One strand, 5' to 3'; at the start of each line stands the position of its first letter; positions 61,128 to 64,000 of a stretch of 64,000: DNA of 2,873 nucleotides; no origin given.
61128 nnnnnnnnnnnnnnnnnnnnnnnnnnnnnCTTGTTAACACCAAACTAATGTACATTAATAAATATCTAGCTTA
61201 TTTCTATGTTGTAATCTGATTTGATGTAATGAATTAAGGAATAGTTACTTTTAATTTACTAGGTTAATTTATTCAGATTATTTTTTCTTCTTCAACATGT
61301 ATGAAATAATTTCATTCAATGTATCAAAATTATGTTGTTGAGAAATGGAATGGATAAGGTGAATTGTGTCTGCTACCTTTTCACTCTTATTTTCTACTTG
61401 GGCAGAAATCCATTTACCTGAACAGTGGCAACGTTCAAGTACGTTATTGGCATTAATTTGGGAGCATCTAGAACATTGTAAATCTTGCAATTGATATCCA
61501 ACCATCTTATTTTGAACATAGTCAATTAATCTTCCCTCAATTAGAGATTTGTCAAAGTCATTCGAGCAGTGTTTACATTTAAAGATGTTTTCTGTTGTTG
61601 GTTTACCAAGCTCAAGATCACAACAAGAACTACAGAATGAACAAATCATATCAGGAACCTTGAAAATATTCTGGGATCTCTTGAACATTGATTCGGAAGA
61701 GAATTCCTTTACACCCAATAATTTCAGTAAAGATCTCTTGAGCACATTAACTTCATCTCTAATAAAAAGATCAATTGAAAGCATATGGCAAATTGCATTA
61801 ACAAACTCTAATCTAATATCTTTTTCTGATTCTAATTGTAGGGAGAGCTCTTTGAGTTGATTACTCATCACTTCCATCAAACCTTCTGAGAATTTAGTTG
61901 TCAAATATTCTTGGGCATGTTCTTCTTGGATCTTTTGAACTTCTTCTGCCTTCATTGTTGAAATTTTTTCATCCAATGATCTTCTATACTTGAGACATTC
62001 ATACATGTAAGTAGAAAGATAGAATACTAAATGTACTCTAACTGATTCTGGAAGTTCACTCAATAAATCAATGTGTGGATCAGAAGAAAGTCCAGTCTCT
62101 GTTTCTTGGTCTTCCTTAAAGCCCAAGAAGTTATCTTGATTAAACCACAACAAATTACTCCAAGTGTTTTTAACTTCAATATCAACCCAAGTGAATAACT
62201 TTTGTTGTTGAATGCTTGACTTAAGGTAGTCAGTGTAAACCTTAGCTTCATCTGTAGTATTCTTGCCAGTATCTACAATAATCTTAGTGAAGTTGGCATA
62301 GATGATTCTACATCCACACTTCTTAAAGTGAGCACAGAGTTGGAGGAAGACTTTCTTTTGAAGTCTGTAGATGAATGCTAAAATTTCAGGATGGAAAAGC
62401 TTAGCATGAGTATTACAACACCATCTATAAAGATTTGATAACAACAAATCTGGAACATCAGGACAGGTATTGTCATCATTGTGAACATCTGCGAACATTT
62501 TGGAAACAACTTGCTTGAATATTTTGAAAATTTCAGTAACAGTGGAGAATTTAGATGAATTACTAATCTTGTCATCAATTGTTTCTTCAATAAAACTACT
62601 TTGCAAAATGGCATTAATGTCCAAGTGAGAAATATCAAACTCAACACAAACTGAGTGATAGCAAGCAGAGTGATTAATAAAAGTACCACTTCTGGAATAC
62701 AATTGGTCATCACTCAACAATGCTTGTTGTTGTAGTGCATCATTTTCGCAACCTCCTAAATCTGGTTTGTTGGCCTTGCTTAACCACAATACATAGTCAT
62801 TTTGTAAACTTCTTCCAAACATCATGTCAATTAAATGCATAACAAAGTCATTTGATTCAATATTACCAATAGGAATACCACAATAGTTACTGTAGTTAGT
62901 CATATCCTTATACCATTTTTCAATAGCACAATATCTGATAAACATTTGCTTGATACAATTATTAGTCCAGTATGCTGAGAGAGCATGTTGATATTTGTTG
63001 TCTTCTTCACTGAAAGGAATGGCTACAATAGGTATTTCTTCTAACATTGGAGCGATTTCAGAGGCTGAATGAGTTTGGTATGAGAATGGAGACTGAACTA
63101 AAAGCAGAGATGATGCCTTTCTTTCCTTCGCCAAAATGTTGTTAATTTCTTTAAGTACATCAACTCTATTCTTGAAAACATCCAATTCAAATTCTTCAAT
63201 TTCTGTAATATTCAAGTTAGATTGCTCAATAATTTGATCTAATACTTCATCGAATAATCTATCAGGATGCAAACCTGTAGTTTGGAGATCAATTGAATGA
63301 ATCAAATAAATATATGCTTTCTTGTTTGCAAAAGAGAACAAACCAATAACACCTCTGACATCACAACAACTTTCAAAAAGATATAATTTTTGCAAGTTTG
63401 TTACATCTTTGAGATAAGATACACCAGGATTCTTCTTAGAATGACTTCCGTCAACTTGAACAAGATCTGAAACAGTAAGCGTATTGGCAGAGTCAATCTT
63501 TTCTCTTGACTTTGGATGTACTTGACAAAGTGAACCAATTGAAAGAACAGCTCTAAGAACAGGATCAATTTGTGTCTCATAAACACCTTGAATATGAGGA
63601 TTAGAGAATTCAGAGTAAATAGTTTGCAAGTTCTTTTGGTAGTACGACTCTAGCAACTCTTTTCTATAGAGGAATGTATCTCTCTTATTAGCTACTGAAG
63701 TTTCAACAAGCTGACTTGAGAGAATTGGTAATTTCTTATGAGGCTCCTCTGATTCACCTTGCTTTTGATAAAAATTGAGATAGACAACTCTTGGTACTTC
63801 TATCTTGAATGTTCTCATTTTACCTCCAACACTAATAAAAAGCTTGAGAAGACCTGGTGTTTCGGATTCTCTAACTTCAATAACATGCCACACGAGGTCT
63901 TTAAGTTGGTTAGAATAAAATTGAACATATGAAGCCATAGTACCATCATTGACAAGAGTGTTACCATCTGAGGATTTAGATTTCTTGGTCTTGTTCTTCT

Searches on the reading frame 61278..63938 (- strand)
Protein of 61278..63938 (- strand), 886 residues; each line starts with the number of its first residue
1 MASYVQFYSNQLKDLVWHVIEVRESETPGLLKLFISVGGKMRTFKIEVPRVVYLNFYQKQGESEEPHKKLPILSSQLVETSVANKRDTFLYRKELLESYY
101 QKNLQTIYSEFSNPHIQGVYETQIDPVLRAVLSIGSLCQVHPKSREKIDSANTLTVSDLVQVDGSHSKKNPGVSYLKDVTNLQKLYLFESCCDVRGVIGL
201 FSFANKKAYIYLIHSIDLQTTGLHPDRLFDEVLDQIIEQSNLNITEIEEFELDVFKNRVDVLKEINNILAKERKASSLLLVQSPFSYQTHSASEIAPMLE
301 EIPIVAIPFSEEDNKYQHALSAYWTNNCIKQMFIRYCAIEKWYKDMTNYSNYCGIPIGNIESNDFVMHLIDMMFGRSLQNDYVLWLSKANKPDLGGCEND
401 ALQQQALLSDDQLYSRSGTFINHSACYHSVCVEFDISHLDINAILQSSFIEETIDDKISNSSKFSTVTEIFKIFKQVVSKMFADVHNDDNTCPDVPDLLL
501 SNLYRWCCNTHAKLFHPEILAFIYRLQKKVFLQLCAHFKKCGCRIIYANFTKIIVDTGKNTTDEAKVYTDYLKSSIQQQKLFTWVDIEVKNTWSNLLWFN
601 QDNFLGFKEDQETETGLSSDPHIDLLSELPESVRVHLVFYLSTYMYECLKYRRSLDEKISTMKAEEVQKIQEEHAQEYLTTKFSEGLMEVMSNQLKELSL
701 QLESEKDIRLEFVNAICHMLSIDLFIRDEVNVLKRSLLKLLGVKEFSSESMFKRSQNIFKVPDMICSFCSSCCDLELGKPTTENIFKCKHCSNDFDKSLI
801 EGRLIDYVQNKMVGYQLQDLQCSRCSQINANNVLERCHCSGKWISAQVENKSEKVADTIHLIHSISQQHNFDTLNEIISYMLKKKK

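Call 10: search_protein_families(library=pfam, proteins=[window:61278-63938:-], max_evalue=0.001)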
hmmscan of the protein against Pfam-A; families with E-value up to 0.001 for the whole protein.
window:61278-63938:- (886 aa): 2 families
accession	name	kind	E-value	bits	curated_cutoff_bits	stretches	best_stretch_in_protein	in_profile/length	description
PF08490.17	DUF1744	-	1.4e-81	274.6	27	1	240-606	21-398/399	Domain of unknown function (DUF1744)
PF22912.2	zf-DPOE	-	1e-13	51.6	21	1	816-876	1-58/58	Zinc finger domain of DNA polymerase-epsilon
